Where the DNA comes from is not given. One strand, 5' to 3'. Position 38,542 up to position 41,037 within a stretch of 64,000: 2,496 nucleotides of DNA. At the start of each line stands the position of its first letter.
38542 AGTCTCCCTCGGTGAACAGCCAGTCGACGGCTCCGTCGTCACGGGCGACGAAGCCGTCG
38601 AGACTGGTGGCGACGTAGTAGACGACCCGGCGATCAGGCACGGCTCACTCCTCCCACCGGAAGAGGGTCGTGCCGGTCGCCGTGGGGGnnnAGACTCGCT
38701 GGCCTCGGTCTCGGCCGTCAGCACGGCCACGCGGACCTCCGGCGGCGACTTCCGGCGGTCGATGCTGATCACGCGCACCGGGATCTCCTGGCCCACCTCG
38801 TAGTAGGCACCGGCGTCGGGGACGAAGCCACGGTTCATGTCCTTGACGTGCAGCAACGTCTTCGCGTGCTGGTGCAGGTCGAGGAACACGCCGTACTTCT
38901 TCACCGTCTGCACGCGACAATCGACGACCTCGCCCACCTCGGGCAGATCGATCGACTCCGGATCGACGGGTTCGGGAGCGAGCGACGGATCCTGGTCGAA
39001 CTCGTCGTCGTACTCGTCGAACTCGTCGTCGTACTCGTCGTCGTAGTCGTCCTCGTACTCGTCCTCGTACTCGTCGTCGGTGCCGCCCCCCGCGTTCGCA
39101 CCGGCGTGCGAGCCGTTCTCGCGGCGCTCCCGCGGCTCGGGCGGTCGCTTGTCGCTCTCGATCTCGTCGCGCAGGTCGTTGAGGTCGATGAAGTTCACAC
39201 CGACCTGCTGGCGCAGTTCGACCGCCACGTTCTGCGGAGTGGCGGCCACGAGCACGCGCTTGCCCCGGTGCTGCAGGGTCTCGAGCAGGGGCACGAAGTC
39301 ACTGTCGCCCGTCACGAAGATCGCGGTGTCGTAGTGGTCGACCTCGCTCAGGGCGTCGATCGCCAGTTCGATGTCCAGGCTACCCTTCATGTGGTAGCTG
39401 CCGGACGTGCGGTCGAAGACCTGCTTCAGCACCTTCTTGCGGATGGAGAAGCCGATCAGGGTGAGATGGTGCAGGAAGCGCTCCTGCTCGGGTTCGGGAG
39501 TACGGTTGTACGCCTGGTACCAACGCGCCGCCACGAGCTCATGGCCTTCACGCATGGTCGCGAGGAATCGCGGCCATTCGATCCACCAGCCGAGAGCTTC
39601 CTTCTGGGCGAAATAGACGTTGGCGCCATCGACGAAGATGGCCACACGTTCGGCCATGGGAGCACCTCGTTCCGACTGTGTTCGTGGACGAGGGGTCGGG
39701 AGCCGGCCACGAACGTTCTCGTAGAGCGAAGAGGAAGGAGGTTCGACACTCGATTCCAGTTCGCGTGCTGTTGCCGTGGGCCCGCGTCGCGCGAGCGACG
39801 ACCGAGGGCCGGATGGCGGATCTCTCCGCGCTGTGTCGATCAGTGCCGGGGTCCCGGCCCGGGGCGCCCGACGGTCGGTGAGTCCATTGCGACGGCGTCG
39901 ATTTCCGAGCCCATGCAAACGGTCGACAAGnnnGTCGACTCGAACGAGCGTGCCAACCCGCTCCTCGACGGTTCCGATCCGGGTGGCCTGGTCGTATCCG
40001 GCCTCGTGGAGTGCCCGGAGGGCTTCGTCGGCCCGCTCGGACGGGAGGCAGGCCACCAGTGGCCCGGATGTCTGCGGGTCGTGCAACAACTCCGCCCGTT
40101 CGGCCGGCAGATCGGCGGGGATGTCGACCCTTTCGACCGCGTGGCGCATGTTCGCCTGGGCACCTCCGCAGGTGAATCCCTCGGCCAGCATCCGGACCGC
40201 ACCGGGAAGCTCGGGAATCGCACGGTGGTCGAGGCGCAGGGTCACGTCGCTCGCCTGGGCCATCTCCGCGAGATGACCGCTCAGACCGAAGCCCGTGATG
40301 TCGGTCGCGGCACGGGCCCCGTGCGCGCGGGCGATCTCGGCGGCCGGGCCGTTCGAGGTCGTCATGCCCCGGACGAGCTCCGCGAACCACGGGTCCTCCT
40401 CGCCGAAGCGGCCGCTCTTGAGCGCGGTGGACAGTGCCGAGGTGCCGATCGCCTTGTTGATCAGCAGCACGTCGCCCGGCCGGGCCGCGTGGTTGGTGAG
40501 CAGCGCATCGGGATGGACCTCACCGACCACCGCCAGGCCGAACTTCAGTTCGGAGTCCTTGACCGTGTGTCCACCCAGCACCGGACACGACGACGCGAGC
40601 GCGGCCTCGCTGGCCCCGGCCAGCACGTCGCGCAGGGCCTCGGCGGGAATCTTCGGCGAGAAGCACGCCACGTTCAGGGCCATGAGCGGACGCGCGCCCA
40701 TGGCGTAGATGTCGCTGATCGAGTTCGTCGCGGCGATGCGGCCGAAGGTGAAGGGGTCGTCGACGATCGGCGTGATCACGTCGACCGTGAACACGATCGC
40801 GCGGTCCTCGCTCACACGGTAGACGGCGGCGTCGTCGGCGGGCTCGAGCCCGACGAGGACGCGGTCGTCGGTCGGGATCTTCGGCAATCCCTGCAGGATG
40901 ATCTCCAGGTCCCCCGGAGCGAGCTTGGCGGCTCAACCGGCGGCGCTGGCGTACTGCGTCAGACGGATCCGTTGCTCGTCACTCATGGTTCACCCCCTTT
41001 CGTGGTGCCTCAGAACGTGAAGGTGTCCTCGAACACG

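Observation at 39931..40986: selD is a selenoprotein: in-frame UGA at the catalytic Cys position, missed by the ORF track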

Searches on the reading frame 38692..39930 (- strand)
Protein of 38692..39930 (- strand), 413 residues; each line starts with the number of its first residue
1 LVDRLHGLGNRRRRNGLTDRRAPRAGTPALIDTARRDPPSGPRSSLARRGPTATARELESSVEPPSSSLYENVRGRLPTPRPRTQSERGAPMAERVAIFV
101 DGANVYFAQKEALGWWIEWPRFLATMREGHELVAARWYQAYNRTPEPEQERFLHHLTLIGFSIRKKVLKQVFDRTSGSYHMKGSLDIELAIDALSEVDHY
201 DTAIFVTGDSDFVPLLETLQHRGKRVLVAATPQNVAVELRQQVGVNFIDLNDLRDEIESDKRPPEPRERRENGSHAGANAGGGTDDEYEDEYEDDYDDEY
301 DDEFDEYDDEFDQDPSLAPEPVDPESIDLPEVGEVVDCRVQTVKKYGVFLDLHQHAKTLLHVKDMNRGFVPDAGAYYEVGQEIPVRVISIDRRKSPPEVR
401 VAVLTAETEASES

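Call 14: search_protein_families(library=pfam, proteins=[window:38692-39930:-], max_evalue=0.001)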
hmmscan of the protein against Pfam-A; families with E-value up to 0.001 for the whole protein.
window:38692-39930:- (413 aa): 2 families
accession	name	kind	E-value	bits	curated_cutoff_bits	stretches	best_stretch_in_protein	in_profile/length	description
PF01936.24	NYN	-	5.4e-27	95.5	24.2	1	95-250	1-144/145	NYN domain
PF00575.29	S1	-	3.6e-10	40.5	22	1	330-395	2-67/74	S1 RNA binding domain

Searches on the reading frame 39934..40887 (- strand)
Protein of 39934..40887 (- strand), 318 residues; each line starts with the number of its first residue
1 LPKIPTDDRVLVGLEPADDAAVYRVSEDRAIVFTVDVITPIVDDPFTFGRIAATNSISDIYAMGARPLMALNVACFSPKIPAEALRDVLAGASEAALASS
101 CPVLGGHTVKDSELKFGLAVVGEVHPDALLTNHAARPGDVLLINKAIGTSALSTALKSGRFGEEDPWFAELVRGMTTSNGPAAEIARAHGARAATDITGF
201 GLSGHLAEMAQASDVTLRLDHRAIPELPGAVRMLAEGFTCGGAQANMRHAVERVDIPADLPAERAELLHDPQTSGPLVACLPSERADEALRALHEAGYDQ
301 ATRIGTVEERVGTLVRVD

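Call 25: find_encoding_contigs(protein=window:39934-40887:-, flank=10000, max_places=6)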
Protein seq(318 aa) (318 aa): 3 contigs read that carry it; 3 places shown.
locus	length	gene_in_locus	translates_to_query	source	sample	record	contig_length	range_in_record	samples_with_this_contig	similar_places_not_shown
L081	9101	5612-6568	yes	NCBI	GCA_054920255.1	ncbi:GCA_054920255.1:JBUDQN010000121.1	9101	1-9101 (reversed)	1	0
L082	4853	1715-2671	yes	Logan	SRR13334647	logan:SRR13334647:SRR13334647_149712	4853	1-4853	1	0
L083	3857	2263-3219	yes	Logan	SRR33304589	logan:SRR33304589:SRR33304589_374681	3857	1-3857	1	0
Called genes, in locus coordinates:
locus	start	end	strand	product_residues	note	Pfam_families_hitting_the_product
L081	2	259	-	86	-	?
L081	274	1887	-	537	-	PF01103:Omp85 (faint)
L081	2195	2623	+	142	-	PF00011:HSP20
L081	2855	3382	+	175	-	-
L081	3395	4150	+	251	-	PF13421:Band_7_1 (weak)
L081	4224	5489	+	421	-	PF07244:POTRA, PF01103:Omp85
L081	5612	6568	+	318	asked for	PF00586:AIRS, PF02769:AIRS_C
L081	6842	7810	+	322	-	PF01936:NYN, PF00575:S1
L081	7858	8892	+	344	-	PF01872:RibD_C, PF04266:ASCH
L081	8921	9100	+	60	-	?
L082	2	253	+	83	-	?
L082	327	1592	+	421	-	PF07244:POTRA, PF01103:Omp85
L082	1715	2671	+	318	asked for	PF00586:AIRS, PF02769:AIRS_C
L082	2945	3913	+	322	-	PF01936:NYN, PF00575:S1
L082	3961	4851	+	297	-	?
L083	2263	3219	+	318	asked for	PF00586:AIRS, PF02769:AIRS_C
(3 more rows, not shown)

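Call 50: search_protein_families(library=ncbifam, proteins=[P0001], max_evalue=1e-30)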
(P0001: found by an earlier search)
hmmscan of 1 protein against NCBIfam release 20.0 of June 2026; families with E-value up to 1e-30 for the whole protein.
P0001 (318 aa): 5 families
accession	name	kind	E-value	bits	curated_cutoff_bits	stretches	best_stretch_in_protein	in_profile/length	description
TIGR00476.1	selD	equivalog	2.1e-90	303.1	125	1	5-283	33-308/311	selenide, water dikinase SelD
NF002098.0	PRK00943.1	equivalog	3.5e-82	276.1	299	1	6-312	38-339/347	selenide, water dikinase SelD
NF010705.0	PRK14105.1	equivalog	6.9e-39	133.7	291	1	9-234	41-281/345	selenide, water dikinase SelD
TIGR04369.1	fusion_not_SelD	hypoth_equivalog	3.1e-38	131.4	700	1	16-301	382-698/701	oxidoreductase/SelD-related fusion protein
TIGR01379.1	thiL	equivalog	2.9e-32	111.9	184.15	0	14-229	21-241/320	thiamine-phosphate kinase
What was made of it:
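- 39931..40887 (-): Truncated 318-aa ORF (TTG start) as produced by ORF lists and gene callers; an annotation artefact, not a separate gene. It lacks profile positions 1-32 of TIGR00476 and falls below the NF002098 cutoff (276 bits against 299) (call 50).
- It still scores 303 bits on TIGR00476 (call 50). It misses profile positions 1-32 and falls below the NF002098 cutoff (call 50).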
